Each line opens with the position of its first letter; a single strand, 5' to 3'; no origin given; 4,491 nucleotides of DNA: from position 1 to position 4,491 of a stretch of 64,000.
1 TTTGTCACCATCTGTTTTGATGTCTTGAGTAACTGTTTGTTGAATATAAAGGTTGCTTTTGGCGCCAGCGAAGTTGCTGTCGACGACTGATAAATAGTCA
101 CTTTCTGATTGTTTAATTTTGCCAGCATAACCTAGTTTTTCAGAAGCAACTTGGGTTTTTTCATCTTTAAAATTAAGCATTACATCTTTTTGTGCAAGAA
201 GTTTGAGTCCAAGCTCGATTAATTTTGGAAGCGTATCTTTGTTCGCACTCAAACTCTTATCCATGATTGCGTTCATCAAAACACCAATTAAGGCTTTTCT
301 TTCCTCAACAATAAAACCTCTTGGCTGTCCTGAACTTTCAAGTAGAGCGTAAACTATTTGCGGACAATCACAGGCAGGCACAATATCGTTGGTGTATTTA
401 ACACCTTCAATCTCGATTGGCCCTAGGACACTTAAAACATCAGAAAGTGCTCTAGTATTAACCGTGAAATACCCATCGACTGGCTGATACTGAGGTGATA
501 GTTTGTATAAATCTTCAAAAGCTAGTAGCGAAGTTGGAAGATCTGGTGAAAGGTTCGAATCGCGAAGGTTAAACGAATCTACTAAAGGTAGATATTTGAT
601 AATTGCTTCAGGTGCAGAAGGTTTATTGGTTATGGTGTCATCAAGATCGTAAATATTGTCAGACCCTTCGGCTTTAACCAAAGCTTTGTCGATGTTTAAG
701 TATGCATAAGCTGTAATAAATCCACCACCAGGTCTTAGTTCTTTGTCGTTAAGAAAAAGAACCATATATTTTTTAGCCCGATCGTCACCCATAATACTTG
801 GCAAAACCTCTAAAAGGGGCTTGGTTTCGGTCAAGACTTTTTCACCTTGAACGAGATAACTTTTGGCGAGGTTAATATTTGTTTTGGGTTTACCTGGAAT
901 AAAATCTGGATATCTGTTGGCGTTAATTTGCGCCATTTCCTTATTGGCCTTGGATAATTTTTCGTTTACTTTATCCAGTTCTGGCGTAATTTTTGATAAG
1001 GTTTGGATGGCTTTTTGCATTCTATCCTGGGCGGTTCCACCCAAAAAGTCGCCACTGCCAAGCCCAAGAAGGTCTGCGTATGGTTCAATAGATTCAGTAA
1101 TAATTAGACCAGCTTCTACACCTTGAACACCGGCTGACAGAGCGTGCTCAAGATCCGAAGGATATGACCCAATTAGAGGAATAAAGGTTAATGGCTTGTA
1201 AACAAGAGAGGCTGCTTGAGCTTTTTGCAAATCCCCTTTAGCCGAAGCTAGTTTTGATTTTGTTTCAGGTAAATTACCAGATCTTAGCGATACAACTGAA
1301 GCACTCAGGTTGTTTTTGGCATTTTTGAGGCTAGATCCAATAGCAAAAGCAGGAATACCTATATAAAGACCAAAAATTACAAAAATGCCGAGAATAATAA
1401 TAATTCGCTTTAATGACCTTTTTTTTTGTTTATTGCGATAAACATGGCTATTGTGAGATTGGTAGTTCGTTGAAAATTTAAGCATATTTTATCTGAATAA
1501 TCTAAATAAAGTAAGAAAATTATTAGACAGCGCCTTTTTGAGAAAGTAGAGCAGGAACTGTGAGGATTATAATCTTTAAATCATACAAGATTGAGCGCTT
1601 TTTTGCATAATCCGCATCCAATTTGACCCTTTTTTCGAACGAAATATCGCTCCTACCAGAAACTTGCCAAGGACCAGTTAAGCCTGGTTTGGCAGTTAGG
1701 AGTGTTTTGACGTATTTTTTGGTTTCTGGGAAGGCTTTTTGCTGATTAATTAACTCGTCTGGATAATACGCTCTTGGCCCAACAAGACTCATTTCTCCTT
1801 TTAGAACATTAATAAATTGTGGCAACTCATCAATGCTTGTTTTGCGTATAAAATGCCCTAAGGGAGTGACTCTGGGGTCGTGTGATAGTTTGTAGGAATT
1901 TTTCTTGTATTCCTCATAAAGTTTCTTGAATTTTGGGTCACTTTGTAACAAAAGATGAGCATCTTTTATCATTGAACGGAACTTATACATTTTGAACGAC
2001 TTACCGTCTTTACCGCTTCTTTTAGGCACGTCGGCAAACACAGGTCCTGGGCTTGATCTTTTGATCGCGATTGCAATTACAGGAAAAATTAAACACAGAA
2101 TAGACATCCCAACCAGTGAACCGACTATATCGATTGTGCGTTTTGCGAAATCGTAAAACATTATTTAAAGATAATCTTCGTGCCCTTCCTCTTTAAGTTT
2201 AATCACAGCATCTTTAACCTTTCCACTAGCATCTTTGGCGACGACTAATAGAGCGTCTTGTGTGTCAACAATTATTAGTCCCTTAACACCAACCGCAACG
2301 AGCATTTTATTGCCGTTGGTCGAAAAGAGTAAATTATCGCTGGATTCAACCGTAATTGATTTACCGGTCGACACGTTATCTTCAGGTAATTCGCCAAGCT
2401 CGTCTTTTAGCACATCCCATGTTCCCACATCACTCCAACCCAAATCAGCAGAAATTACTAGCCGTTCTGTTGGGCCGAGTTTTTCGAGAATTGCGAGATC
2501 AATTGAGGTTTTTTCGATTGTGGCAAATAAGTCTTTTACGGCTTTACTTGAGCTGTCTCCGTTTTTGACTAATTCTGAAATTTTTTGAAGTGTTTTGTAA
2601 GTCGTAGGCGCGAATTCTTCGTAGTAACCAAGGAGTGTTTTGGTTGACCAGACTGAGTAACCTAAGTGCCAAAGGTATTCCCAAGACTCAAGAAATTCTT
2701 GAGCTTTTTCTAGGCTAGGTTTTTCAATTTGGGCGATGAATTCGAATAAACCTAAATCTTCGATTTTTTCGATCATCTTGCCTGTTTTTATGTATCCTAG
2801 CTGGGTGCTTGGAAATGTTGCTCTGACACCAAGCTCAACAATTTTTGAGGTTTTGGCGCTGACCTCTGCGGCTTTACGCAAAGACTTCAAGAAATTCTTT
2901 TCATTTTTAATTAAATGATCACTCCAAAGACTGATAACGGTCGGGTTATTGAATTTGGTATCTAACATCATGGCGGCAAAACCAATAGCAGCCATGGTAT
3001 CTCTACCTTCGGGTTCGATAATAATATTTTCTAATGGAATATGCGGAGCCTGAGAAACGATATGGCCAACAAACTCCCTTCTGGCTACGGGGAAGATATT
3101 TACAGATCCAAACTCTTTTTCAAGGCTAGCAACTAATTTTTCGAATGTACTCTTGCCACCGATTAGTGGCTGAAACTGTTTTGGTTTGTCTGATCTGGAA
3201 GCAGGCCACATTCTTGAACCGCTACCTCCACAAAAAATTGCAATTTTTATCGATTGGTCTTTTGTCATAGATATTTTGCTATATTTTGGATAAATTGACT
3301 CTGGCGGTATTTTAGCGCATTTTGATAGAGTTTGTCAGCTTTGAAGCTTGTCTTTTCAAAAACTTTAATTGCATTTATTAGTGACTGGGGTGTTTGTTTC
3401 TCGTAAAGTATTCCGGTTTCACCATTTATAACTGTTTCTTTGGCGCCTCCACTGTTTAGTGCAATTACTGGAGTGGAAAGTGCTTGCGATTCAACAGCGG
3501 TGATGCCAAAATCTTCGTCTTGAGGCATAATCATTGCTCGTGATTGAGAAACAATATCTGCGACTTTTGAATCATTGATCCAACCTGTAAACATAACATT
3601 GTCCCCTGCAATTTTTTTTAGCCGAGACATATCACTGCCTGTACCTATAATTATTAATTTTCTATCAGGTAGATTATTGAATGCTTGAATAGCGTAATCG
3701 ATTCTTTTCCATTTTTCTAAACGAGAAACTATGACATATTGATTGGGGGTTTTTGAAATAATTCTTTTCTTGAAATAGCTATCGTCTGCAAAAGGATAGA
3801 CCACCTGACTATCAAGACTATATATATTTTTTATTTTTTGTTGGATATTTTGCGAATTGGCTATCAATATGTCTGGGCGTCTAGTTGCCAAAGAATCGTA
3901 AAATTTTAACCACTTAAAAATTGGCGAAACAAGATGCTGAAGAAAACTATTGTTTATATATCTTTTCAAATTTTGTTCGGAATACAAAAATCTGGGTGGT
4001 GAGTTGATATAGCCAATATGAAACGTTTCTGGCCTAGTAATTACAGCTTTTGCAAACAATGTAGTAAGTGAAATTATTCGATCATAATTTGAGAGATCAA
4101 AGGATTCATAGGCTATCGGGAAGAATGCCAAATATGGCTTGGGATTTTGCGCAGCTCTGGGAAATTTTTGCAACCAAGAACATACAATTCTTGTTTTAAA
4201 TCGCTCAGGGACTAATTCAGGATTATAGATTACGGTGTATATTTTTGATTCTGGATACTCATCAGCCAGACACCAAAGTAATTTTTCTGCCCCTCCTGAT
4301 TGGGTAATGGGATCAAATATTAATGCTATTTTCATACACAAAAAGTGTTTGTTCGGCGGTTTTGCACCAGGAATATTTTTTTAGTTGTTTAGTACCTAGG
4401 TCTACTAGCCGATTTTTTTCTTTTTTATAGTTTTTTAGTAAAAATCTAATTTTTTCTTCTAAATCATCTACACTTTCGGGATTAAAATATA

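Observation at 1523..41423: ~40-kb single-strand glycan-assembly island with about 11 GT-C-fold membrane glycosyltransferases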

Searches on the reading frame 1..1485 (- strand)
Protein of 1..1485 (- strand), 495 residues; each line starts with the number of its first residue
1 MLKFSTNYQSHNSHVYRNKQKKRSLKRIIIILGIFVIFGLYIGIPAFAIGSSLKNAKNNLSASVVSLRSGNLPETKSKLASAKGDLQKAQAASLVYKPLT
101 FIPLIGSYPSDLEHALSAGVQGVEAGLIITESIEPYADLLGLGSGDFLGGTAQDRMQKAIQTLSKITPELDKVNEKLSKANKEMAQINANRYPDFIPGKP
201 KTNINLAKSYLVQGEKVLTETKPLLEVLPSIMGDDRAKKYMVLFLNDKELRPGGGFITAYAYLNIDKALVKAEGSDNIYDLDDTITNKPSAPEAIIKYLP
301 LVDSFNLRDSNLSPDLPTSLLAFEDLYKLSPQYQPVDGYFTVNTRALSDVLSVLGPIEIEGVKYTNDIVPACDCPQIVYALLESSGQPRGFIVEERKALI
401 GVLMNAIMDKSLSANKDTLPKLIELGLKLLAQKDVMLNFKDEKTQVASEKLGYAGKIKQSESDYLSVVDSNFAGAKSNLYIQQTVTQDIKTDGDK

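Call 15: search_protein_families(library=pfam, proteins=[window:1-1485:-], max_evalue=10)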
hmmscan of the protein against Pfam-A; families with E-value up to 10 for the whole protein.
seq(495 aa): 5 families
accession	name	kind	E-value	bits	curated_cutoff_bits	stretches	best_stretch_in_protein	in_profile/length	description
PF13196.11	DUF4012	-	5.9e-17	63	28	1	237-367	3-133/144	Protein of unknown function (DUF4012)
PF02255.21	PTS_IIA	-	0.099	13.2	27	0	55-91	12-48/94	PTS system, Lactose/Cellobiose specific IIA subunit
PF11488.14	Lge1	-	0.13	12.9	25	1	154-186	12-41/71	Transcriptional regulatory protein LGE1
PF08651.15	DASH_Duo1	-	0.16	12.2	25.4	1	156-189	2-35/74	DASH complex subunit Duo1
PF05739.25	SNARE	-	3.5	8.1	26.8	1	16-39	27-50/53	SNARE domain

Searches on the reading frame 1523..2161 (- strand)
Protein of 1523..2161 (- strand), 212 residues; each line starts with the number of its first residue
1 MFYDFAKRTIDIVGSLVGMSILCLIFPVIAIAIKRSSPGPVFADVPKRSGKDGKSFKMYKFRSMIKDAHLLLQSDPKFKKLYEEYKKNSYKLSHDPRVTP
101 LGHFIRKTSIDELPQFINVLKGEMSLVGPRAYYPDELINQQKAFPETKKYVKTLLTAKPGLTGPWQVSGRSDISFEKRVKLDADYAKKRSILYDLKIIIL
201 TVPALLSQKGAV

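Call 3: search_protein_families(library=pfam, proteins=[window:1523-2161:-], max_evalue=0.01)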
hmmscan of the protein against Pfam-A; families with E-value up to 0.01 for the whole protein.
window:1523-2161:- (212 aa): 1 family
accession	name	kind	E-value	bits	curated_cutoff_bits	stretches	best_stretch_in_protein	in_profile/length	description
PF02397.22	Bac_transf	-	8.9e-59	198.5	27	1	7-206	1-178/179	Bacterial sugar transferase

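Call 62: search_protein_families(library=ncbifam, proteins=[window:1523-2161:-], max_evalue=0.00001)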
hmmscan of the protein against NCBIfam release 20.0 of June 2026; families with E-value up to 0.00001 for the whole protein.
window:1523-2161:- (212 aa): 10 families
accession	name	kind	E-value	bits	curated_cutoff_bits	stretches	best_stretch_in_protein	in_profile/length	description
TIGR03025.1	EPS_sugtrans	subfamily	3.2e-71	240.9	295.55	1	4-211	255-444/445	exopolysaccharide biosynthesis polyprenyl glycosylphosphotransferase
TIGR03022.1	WbaP_sugtrans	subfamily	7.8e-66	223.2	403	1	5-211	257-455/456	undecaprenyl-phosphate galactose phosphotransferase WbaP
NF052601.1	undeca_RfbP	equivalog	3.4e-60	203.3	330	1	4-207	42-237/244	undecaprenyl-phosphate galactose phosphotransferase family protein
TIGR03023.1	WcaJ_sugtrans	equivalog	6.7e-59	200.3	410.75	1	4-211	260-452/453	undecaprenyl-phosphate glucose phosphotransferase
NF041877.1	EPS_EpsZ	equivalog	3.3e-50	171.1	800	1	7-211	266-458/459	exopolysaccharide biosynthesis polyisoprenyl-phosphate hexose-1-phosphate transferase EpsZ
NF011751.0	PRK15204.1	equivalog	3.1e-42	144.8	907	1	5-211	278-475/476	undecaprenyl-phosphate galactose phosphotransferase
TIGR03013.1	EpsB_2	subfamily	9.8e-38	130.4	393.35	1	4-211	252-442/443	TIGR03013 family XrtA/PEP-CTERM system glycosyltransferase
NF007518.0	PRK10124.1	equivalog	3.5e-34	118.3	684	1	6-203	273-455/464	undecaprenyl-phosphate glucose phosphotransferase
NF050817.1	PolSacchBiosHfsE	equivalog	4.2e-34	118.1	750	1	5-212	270-466/467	polysaccharide biosynthesis protein HfsE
NF045514.1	glycotran_HepC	equivalog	4.9e-19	68.5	140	1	5-131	115-211/220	heterocyst development glycosyltransferase HepC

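Call 71: find_encoding_contigs(protein=window:1523-2161:-, flank=10000, max_places=3)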
Protein window:1523-2161:- (212 aa): 23 contigs read that carry it; 3 places shown.
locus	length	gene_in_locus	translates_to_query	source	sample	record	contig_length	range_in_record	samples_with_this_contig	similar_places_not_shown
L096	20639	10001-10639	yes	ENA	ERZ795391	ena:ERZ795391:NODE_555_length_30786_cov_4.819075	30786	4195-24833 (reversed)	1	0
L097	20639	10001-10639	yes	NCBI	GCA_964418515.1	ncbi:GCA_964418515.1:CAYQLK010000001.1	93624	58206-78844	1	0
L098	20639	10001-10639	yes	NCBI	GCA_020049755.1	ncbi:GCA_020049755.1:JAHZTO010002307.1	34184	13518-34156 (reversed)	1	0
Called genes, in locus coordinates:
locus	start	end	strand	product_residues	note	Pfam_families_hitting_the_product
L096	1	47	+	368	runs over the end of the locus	PF13439:Glyco_transf_4 (weak), PF00534:Glycos_transf_1, PF13692:Glyco_trans_1_4, PF20706:GT4-conflict, PF13524:Glyco_trans_1_2 (weak)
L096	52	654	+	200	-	PF25084:LbH_EIF2B (weak), PF25087:GMPPB_C (faint), PF00132:Hexapep, PF14602:Hexapep_2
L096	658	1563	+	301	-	PF00535:Glycos_transf_2, PF13641:Glyco_tranf_2_3, PF10111:Glyco_tranf_2_2 (weak), PF13632:Glyco_trans_2_3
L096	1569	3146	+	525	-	PF04932:Wzy_C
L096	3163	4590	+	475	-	PF13231:PMT_2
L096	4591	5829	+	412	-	PF13439:Glyco_transf_4 (faint), PF00534:Glycos_transf_1, PF13692:Glyco_trans_1_4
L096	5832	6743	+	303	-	PF00535:Glycos_transf_2, PF10111:Glyco_tranf_2_2, PF13641:Glyco_tranf_2_3, PF13632:Glyco_trans_2_3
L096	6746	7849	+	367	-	PF13439:Glyco_transf_4, PF00534:Glycos_transf_1, PF13692:Glyco_trans_1_4, PF20706:GT4-conflict, PF13524:Glyco_trans_1_2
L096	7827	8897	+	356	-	PF00534:Glycos_transf_1, PF13692:Glyco_trans_1_4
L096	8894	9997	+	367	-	PF00483:NTP_transferase, PF22640:ManC_GMP_beta-helix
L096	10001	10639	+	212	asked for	PF02397:Bac_transf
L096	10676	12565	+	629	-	PF13196:DUF4012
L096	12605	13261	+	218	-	PF11967:RecO_N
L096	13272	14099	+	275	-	-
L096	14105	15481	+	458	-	PF03129:HGTP_anticodon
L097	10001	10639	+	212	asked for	PF02397:Bac_transf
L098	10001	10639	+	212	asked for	PF02397:Bac_transf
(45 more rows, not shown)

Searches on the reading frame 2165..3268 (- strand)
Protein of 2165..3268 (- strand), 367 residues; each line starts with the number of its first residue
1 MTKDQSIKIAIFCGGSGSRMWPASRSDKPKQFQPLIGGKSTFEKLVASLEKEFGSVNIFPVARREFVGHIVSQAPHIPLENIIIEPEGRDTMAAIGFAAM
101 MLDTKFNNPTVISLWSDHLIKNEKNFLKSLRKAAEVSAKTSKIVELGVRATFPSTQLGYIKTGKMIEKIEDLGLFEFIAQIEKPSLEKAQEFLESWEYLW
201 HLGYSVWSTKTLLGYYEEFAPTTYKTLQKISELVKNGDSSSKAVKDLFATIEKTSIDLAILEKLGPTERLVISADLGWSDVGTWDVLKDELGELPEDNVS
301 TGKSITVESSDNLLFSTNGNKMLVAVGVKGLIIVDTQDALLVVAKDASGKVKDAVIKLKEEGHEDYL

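Call 3: search_protein_families(library=pfam, proteins=[window:2165-3268:-], max_evalue=0.01)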
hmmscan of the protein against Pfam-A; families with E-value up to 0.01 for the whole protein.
window:2165-3268:- (367 aa): 2 families
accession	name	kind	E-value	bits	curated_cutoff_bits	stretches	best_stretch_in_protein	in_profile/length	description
PF00483.29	NTP_transferase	-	1.1e-21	77.9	21.2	1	11-288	4-236/245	Nucleotidyl transferase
PF22640.1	ManC_GMP_beta-helix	-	1e-10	41.8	27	1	302-358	1-55/55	MannoseP isomerase/GMP-like beta-helix domain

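Call 13: search_protein_families(library=ncbifam, proteins=[window:2165-3268:-], max_evalue=0.1)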
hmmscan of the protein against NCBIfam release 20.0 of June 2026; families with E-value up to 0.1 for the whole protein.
window:2165-3268:- (367 aa): 4 families
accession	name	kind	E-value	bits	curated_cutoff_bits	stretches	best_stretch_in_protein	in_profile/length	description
TIGR01479.1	GMP_PMI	equivalog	1.1e-69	235.4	372.95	1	9-365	3-352/467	mannose-1-phosphate guanylyltransferase/mannose-6-phosphate isomerase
NF012004.0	PRK15460.1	equivalog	2.5e-53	181.4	859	1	10-365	9-362/478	mannose-1-phosphate guanyltransferase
TIGR03992.1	Arch_glmU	subfamily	0.0083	15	292.1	1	10-135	4-122/393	bifunctional sugar-1-phosphate nucleotidylyltransferase/acetyltransferase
NF009592.0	PRK13033.1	equivalog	0.021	14.6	225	1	337-366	74-103/133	FPRL1 inhibitory protein FLIPr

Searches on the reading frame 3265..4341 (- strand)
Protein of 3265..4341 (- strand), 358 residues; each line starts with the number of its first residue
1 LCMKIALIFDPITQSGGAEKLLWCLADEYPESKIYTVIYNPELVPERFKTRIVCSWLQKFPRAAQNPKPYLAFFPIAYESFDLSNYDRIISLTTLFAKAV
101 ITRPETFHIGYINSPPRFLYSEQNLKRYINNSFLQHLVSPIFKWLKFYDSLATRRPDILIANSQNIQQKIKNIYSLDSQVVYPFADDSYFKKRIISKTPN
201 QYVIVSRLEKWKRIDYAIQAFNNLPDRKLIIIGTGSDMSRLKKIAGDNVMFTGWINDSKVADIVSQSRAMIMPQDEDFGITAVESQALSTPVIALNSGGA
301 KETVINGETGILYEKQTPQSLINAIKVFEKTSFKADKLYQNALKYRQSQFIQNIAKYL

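Call 3: search_protein_families(library=pfam, proteins=[window:3265-4341:-], max_evalue=0.01)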
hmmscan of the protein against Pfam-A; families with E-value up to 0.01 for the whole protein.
window:3265-4341:- (358 aa): 5 families
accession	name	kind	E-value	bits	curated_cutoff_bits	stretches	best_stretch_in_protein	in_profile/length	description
PF00534.26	Glycos_transf_1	-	1.4e-31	109.8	26.4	1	188-343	4-170/172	Glycosyl transferases group 1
PF13692.12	Glyco_trans_1_4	-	2.9e-23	83.1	27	1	202-326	4-137/142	Glycosyl transferases group 1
PF20706.3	GT4-conflict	-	0.0006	19.3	26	1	195-304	193-320/385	Family 4 Glycosyltransferase in conflict systems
PF13439.12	Glyco_transf_4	-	0.0036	17.8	28.5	1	16-187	2-168/170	Glycosyltransferase Family 4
PF09314.17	DUF1972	-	0.0068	16.5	25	0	138-176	137-175/186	Domain of unknown function (DUF1972)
